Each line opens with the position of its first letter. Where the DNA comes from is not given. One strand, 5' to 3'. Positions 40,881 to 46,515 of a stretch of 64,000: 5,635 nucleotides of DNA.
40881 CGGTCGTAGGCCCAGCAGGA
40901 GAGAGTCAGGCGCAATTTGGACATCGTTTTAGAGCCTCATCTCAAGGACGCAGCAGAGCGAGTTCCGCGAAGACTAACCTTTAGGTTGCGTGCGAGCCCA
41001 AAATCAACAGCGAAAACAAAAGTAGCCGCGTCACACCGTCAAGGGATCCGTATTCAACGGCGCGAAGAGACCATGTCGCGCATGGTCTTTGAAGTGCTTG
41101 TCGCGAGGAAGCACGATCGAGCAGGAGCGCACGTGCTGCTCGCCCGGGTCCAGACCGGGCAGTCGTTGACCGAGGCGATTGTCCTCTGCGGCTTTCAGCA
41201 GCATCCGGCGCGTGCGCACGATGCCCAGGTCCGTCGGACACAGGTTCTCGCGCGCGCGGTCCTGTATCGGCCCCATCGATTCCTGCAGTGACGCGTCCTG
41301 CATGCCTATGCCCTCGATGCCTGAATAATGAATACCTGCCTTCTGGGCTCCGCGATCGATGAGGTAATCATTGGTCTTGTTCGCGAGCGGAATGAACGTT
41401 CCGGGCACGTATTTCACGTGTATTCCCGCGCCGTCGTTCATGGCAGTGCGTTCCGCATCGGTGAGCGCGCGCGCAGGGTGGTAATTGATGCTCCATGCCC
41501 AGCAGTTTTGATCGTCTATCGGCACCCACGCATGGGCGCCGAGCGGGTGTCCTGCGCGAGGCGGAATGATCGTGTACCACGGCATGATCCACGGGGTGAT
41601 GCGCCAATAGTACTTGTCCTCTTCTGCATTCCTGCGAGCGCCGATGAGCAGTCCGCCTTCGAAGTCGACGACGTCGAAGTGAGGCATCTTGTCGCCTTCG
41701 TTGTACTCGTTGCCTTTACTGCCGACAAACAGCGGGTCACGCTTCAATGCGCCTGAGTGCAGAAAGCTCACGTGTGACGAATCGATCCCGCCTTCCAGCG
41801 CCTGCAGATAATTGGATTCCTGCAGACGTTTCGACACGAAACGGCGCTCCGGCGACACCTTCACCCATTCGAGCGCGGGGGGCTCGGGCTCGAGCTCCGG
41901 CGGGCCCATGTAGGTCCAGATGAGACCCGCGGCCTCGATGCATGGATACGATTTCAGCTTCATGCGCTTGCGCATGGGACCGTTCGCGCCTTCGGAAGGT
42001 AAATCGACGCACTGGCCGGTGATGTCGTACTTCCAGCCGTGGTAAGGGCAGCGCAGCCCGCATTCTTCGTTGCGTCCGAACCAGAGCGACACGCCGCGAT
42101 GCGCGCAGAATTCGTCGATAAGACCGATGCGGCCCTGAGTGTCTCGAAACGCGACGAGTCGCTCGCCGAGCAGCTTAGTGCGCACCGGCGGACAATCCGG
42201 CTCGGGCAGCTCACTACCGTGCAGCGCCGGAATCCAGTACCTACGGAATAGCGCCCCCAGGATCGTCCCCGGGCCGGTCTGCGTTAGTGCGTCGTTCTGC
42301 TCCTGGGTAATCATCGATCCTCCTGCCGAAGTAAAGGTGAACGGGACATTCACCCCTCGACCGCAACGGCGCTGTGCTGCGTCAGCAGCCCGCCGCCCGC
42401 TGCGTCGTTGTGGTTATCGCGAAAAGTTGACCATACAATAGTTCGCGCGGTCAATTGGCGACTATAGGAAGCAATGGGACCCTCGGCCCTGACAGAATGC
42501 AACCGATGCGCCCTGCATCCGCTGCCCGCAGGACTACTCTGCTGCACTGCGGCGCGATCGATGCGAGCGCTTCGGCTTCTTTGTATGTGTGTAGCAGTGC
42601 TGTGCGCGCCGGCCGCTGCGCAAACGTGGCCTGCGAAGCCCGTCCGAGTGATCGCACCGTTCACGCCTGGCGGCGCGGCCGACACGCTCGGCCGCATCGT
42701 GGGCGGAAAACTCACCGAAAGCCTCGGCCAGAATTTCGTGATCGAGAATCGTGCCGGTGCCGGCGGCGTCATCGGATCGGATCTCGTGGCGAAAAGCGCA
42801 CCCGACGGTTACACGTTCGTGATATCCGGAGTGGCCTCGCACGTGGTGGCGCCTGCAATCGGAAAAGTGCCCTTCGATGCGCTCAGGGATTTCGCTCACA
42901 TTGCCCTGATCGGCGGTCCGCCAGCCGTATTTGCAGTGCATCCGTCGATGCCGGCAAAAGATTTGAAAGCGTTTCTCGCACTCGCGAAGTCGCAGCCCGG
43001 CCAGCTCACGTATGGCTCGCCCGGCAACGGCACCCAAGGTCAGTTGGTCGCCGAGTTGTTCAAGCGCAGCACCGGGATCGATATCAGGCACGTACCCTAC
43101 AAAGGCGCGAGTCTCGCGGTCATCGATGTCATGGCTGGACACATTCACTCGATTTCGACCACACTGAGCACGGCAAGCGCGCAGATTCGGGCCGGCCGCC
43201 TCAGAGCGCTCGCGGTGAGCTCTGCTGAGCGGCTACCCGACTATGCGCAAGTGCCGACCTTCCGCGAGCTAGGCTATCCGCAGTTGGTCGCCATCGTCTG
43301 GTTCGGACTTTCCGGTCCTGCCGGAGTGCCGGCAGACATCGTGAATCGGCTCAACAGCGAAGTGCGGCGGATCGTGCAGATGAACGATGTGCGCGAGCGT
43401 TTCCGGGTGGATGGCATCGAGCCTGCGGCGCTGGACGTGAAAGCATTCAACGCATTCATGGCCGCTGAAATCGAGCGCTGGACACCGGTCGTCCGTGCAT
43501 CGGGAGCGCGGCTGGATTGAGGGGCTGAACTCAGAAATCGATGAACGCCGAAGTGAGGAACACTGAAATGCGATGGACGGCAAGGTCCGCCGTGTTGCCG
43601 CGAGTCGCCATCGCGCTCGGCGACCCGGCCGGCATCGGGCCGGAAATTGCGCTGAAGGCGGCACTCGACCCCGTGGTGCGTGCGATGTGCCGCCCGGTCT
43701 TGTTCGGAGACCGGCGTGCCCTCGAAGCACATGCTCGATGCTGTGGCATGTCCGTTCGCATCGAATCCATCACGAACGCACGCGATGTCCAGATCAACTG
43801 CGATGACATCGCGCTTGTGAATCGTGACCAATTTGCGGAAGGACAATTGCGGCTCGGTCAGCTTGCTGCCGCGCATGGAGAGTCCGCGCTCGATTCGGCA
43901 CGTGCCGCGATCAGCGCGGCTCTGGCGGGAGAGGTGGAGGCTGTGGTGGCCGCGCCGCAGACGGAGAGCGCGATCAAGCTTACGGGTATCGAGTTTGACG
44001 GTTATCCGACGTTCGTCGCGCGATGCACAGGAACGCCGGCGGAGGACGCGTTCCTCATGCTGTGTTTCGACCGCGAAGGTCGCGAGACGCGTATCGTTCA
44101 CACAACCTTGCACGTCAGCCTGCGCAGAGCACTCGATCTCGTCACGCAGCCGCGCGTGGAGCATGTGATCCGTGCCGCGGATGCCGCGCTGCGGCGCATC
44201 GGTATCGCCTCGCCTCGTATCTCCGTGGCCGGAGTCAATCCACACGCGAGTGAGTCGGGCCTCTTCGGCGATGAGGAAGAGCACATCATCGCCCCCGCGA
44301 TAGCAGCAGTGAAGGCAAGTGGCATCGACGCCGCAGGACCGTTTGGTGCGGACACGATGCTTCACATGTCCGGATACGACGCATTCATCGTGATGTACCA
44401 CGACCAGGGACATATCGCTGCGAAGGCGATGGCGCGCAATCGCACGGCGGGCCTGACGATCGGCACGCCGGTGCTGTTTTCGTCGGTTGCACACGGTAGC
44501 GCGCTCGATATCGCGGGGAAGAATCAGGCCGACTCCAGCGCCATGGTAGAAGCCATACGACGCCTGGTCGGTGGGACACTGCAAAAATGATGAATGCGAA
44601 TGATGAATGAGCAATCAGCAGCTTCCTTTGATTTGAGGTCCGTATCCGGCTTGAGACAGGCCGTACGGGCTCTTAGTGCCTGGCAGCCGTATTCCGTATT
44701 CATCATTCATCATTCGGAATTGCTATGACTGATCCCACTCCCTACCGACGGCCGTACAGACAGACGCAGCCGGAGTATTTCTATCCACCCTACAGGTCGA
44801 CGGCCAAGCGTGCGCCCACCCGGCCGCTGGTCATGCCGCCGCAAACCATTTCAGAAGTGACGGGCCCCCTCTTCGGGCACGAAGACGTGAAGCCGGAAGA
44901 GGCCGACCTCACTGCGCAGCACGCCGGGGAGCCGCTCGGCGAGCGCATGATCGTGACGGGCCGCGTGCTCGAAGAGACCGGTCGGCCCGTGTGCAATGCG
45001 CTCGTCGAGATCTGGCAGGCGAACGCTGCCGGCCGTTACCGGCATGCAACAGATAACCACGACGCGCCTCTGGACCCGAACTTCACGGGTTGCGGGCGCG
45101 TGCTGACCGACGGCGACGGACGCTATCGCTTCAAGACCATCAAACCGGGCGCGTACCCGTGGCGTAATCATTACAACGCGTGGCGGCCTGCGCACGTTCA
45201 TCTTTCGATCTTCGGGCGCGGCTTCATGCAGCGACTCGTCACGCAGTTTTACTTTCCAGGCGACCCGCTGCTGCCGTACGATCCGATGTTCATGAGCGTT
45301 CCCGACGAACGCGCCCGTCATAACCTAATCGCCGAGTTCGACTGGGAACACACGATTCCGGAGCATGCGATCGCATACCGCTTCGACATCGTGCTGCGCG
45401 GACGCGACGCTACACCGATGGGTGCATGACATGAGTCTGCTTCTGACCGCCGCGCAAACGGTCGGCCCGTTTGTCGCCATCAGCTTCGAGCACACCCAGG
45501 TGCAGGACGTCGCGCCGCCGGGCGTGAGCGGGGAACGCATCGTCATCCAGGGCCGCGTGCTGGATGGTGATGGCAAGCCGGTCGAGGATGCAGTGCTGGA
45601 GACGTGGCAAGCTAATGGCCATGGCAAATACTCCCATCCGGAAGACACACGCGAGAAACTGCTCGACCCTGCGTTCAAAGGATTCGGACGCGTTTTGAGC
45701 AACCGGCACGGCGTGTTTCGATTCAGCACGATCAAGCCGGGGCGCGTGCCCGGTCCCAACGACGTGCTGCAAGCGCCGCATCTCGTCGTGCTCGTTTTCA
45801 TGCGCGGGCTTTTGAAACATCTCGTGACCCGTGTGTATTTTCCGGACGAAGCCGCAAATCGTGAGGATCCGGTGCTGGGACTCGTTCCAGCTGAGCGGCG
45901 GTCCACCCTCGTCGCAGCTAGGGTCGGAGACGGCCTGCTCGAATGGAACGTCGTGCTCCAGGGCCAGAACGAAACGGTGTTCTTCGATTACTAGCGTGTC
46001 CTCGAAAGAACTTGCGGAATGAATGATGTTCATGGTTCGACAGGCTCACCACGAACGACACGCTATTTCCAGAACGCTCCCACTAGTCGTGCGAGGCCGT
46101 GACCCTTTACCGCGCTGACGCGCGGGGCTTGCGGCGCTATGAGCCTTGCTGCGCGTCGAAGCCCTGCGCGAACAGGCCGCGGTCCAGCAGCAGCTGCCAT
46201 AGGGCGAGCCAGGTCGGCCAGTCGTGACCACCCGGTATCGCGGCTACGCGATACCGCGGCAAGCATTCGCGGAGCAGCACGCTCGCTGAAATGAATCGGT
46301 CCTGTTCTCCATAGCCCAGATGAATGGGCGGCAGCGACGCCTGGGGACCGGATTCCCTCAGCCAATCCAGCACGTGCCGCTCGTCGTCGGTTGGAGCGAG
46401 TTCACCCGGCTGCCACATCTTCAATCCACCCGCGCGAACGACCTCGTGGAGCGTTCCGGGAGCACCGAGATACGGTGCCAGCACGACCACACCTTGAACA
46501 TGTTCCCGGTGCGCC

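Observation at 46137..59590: Aryl-polyene/xanthomonadin-like type II KS-ACP lipid cluster with export machinery and a halogenase, but no dehydratase, second ACP or aryl-starter enzyme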

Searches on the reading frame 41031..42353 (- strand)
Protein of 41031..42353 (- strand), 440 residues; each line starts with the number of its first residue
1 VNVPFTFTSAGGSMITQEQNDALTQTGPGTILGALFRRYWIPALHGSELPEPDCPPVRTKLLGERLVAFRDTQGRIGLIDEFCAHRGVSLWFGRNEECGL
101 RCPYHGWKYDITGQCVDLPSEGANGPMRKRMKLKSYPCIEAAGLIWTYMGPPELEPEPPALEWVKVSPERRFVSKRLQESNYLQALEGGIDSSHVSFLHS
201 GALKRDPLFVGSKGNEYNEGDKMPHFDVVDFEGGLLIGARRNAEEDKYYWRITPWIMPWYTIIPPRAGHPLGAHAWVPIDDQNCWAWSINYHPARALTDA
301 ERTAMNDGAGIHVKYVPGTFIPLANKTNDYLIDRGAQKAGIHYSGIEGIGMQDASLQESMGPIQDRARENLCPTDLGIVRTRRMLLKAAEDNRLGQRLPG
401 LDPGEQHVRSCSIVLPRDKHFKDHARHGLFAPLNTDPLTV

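Call 45: search_protein_families(library=pfam, proteins=[window:41031-42353:-], max_evalue=0.00001)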
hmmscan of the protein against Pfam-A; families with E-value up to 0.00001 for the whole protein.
window:41031-42353:- (440 aa): 2 families
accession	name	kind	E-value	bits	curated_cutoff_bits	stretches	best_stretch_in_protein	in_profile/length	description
PF19301.5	LigXa_C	-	6.9e-33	114.5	27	1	147-401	1-258/304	LigXa C-terminal domain like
PF00355.32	Rieske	-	4.7e-18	65.3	20.3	1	40-136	2-87/88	Rieske [2Fe-2S] domain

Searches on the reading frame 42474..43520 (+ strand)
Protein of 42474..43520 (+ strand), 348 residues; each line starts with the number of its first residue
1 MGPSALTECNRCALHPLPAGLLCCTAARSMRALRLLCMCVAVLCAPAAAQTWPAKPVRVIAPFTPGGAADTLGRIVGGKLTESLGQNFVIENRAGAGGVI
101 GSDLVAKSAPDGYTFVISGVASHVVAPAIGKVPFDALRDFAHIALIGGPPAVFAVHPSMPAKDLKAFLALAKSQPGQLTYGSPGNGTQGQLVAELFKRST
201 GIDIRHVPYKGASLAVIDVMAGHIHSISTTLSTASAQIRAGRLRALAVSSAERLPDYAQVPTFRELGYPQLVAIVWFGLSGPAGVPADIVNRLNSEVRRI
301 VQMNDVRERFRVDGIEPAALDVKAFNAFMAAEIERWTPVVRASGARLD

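Call 45: search_protein_families(library=pfam, proteins=[window:42474-43520:+], max_evalue=0.00001)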
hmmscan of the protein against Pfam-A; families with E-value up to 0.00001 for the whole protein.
window:42474-43520:+ (348 aa): 1 family
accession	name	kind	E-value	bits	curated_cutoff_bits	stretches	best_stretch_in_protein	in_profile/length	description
PF03401.19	TctC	-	1.1e-67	228.9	27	1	74-344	3-273/274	Tripartite tricarboxylate transporter family receptor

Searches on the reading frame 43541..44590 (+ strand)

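Call 45: search_protein_families(library=pfam, proteins=[window:43541-44590:+], max_evalue=0.00001)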
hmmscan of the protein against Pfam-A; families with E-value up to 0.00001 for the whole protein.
window:43541-44590:+ (349 aa): 1 family
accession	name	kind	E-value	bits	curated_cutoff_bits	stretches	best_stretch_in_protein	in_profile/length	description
PF04166.17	PdxA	-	5.4e-78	262.7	27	1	49-340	2-284/286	Pyridoxal phosphate biosynthetic protein PdxA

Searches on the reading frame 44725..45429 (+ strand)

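Call 45: search_protein_families(library=pfam, proteins=[window:44725-45429:+], max_evalue=0.00001)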
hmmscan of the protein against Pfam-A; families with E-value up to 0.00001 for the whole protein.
window:44725-45429:+ (234 aa): 3 families
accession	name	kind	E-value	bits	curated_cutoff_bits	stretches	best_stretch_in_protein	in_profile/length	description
PF00775.27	Dioxygenase_C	-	1.4e-56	191.3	27.3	1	45-226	1-182/182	Dioxygenase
PF12391.13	PCDO_beta_N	-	1.7e-10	40.8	24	1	7-41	1-34/34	Protocatechuate 3,4-dioxygenase beta subunit N terminal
PF13620.12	CarboxypepD_reg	-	5.9e-06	27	32.3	0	125-147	31-53/82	Carboxypeptidase regulatory-like domain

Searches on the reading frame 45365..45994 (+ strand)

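Call 45: search_protein_families(library=pfam, proteins=[window:45365-45994:+], max_evalue=0.00001)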
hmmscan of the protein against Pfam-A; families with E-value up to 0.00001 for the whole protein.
window:45365-45994:+ (209 aa): 1 family
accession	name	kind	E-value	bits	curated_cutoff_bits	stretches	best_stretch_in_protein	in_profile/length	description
PF00775.27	Dioxygenase_C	-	3.5e-20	72.7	27.3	1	55-166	26-146/182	Dioxygenase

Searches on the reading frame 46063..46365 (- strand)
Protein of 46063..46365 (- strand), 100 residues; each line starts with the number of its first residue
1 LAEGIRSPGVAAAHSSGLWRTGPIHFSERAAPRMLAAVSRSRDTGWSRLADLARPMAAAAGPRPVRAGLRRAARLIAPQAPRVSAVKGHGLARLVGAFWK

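Call 47: search_protein_families(library=pfam, alignment_id=A2, max_evalue=0.05)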
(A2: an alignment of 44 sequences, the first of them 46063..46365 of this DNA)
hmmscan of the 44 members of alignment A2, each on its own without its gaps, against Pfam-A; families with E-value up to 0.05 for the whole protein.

A. member 1, window:46063-46365:- (100 aa): 0 families

B. families by the number of members that match (of 44 scanned): 4 families
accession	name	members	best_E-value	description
PF24370.1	DUF7526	1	0.0088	Family of unknown function (DUF7526)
PF10686.14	YAcAr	1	0.026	YspA, cpYpsA-related SLOG family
PF19674.4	DUF6177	1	0.037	Family of unknown function (DUF6177)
PF09240.16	IL6Ra-bind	1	0.039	Interleukin-6 receptor alpha chain, binding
